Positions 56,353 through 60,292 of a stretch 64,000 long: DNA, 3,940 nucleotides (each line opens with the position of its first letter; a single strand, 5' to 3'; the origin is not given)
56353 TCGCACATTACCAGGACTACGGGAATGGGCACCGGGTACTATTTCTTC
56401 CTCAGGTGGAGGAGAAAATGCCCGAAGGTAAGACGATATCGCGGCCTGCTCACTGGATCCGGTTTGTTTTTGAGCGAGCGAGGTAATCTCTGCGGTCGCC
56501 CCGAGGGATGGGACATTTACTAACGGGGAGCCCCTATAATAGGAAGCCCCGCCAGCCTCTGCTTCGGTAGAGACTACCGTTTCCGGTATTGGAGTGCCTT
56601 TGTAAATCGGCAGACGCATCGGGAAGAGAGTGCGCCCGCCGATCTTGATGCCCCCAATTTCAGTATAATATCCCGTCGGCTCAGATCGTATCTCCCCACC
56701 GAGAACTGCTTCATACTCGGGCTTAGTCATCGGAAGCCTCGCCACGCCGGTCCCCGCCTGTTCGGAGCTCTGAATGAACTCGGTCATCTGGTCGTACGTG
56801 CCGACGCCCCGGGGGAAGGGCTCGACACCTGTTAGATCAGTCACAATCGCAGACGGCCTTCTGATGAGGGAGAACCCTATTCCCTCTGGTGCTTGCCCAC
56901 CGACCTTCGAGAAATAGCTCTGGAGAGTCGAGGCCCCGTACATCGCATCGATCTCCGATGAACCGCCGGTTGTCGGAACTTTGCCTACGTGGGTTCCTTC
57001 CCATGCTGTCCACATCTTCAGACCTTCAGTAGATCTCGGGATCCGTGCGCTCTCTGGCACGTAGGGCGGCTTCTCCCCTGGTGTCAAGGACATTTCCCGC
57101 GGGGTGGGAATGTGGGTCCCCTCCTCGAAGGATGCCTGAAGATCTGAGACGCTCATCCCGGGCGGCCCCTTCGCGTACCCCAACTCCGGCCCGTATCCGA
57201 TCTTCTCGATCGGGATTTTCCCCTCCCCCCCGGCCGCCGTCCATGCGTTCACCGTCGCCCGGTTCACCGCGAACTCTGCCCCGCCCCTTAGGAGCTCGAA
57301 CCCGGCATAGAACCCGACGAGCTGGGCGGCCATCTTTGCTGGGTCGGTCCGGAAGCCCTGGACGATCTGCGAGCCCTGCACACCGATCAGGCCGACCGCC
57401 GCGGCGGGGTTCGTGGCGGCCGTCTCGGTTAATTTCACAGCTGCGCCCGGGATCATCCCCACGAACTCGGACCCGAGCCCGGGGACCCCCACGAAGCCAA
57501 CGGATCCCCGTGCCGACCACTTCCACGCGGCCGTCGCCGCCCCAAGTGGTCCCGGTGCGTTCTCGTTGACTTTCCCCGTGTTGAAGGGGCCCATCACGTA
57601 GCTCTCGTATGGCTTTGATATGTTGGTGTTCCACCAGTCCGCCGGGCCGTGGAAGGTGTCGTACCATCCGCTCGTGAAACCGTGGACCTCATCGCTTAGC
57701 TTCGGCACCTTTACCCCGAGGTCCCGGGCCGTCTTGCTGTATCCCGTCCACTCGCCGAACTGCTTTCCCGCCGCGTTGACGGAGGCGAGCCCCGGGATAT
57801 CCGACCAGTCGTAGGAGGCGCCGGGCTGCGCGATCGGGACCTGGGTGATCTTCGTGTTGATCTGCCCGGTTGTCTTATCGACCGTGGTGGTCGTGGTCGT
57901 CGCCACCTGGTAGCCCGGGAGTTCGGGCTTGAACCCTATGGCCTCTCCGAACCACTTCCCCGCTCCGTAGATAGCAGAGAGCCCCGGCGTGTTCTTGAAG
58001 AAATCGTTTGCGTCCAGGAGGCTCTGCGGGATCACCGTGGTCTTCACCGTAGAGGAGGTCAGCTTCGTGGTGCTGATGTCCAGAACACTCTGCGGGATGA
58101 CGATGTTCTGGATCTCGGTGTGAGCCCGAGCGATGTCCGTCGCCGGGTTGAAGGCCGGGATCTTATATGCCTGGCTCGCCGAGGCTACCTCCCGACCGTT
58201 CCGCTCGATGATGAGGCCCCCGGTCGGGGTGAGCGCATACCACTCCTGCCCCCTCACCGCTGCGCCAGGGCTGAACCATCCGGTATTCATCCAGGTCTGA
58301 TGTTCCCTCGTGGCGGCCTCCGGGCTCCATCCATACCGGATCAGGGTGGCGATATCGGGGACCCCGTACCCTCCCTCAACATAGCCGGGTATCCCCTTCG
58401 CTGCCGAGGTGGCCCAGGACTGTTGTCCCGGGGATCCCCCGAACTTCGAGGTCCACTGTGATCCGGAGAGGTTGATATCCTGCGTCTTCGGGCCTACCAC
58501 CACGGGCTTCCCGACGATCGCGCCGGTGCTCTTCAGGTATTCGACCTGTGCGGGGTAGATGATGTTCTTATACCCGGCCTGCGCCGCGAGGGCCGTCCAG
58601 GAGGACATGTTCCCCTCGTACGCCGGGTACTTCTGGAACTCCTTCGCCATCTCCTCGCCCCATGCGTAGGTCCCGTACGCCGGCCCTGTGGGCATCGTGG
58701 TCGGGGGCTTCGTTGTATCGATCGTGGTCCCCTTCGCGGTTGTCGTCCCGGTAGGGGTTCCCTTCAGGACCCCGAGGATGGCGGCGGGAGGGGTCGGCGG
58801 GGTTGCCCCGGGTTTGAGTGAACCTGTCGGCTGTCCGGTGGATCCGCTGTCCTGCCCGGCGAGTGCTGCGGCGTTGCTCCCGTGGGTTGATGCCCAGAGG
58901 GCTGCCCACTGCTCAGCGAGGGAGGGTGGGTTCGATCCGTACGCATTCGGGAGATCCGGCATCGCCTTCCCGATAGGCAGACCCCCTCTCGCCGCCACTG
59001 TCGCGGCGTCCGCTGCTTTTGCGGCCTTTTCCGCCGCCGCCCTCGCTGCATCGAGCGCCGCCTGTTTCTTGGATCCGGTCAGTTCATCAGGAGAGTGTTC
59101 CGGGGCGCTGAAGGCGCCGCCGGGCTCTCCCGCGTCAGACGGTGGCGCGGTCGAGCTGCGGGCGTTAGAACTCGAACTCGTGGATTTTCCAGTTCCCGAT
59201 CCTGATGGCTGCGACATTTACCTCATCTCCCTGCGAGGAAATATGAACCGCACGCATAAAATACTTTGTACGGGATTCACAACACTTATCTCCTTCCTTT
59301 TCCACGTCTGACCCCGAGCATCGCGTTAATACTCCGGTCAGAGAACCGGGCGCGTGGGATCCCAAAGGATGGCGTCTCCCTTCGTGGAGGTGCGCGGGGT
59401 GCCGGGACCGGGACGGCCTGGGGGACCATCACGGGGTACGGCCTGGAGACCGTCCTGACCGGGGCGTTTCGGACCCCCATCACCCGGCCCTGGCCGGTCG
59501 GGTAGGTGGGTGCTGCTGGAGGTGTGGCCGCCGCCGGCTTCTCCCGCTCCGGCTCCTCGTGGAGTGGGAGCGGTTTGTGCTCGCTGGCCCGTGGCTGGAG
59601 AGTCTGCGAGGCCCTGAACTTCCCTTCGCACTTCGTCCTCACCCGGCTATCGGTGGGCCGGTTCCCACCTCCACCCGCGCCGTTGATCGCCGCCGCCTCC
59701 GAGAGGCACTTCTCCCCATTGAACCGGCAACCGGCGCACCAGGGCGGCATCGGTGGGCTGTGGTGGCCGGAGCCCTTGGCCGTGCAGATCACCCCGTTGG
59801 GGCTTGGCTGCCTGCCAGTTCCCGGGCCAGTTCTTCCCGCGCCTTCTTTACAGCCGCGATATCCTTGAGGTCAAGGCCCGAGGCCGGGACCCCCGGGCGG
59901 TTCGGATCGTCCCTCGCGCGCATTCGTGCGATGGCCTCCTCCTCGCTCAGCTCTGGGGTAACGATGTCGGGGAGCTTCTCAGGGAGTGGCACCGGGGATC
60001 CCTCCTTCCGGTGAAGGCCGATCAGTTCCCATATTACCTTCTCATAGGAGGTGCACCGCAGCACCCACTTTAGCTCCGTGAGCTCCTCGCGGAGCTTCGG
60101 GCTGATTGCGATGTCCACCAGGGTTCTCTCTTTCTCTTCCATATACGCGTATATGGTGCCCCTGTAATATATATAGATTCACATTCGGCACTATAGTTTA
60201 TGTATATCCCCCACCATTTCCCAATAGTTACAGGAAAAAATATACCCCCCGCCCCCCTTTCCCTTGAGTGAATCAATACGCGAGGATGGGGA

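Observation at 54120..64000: Truncated integrated mobile element with no recognisable integrase, capsid or transfer genes in view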

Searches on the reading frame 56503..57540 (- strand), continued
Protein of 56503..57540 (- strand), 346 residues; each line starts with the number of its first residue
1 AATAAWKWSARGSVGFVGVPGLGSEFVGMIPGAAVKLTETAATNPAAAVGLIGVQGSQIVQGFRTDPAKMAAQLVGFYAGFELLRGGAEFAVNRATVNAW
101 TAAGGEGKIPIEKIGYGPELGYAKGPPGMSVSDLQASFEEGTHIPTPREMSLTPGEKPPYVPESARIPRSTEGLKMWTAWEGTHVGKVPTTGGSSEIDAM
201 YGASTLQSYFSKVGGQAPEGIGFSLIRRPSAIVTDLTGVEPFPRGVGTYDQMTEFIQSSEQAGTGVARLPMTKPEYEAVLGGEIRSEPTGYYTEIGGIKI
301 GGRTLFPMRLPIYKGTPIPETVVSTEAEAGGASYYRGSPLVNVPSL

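Call 74: fold_search(model_id=the predicted structure, library=viral)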
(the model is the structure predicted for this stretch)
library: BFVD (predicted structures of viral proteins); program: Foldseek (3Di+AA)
matches with E <= 10: 62; with E <= 0.001: 0
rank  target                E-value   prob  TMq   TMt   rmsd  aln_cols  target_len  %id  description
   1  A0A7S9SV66            5.3e-02  0.57  0.21  0.19  10.5       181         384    9  ADP ribosyltransferase domain-containing protein [Virus NIOZ-UU159]
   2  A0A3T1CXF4            6.0e-02  0.44  0.20  0.15  10.2       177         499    9  Rho termination factor N-terminal domain-containing protein [Acanthamoeba castellanii medusavirus J1]
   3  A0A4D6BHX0            6.7e-02  0.18  0.16  0.14  14.1       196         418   11  (no name in the UniProt tables at hand)
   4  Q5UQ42                7.6e-02  0.33  0.20  0.17   6.8       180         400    7  Uncharacterized protein R392 [Acanthamoeba polyphaga mimivirus]
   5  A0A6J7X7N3            1.4e-01  0.20  0.21  0.13  16.2       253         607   14  ADP ribosyltransferase [uncultured Caudovirales phage]
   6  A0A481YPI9            1.5e-01  0.23  0.18  0.28   9.0       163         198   10  ADP-ribosyltransferase exoenzyme [Iridovirus LCIVAC01]
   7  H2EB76                2.0e-01  0.09  0.15  0.18  11.2       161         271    9  Uncharacterized protein [Megavirus courdo7]
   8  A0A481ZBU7            2.7e-01  0.09  0.14  0.16  10.4       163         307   10  Uncharacterized protein [Pithovirus LCPAC401]
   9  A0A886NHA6            3.7e-01  0.13  0.18  0.10  10.0       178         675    8  (no name in the UniProt tables at hand)
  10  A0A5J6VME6            4.4e-01  0.28  0.21  0.12   8.0       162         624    9  Uncharacterized protein (Fragment) [Megaviridae environmental sample]
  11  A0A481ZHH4            5.0e-01  0.12  0.17  0.23   8.9       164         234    9  ADP-ribosyltransferase exoenzyme [Pithovirus LCPAC404]
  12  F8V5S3                7.7e-01  0.08  0.18  0.26   9.4       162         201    7  Uncharacterized protein R390b [Acanthamoeba polyphaga mimivirus]
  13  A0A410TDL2            1.0e+00  0.04  0.13  0.15  19.6       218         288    8  (no name in the UniProt tables at hand)
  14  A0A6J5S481            1.1e+00  0.08  0.15  0.05  10.5       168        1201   11  Phage portal protein, HK97 [uncultured Caudovirales phage]
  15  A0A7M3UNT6            1.2e+00  0.12  0.20  0.15   5.6       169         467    9  ADP ribosyltransferase domain-containing protein [Pyramimonas orientalis virus]
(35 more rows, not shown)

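Call 75: search_solved_structures(query=A3, max_evalue=10, show_alignments=3)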
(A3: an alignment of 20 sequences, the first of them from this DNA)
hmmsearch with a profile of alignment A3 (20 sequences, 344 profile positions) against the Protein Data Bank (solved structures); distinct sequences matched with E-value up to 10: 0.

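Call 77: search_protein_families(library=pfam, alignment_id=A3, max_evalue=10)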
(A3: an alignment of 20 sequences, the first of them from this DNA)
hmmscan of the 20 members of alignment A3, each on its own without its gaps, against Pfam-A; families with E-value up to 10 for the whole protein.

A. member 1, seq(346 aa): 0 families

B. families by the number of members that match (of 20 scanned): 1 family
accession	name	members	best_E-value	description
PF05475.17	Chlam_vir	1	0.11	Pgp3 C-terminal domain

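Call 89: search_dna_similar(query=L095:14616-16232:+, collection=phages, mode=protein, max_evalue=0.001, max_rows=12)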
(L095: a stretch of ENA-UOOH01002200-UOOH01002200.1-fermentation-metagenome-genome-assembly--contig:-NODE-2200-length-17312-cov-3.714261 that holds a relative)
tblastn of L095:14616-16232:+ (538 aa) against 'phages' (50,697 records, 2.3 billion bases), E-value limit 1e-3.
Records with a match: 1; places in all: 1; records where one place covers at least 80% of the query: 0.
Best place of each record, by identity: <60% 1.
By first word of the organism name: Haloferax 1.
By host as written in the record: Haloferax gibbonsii Ma2.38 1.
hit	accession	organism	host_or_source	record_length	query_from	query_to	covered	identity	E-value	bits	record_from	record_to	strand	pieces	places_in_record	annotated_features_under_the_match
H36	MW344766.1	Haloferax virus Halfgib1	Haloferax gibbonsii Ma2.38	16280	214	363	28%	26.8%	3e-6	56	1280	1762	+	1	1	rep: putative Rep protein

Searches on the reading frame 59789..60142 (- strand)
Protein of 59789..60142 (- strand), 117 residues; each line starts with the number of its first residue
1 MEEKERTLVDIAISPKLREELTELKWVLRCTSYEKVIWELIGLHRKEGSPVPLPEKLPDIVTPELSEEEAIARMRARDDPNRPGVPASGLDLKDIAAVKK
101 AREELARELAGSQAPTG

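Call 5: search_protein_families(library=pfam, max_evalue=0.01, proteins=[window:59789-60142:-])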
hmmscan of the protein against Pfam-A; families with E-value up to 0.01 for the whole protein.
window:59789-60142:- (117 aa): 0 families

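Call 6: search_protein_families(library=phrogs, max_evalue=0.01, proteins=[window:59789-60142:-])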
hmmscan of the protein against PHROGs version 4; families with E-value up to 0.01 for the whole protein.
window:59789-60142:- (117 aa): 0 families

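Call 85: search_protein_families(library=padloc, max_evalue=0.01, proteins=[window:59789-60142:-])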
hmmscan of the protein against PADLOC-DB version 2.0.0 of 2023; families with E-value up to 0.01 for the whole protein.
window:59789-60142:- (117 aa): 0 families

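Call 108: search_solved_structures(query=window:59789-60142:-, max_evalue=1)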
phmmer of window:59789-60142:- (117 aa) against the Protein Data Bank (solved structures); distinct sequences matched with E-value up to 1: 1.
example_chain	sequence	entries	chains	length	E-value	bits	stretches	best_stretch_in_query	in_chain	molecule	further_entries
9evs_1j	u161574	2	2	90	0.62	13.3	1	41-66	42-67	mL41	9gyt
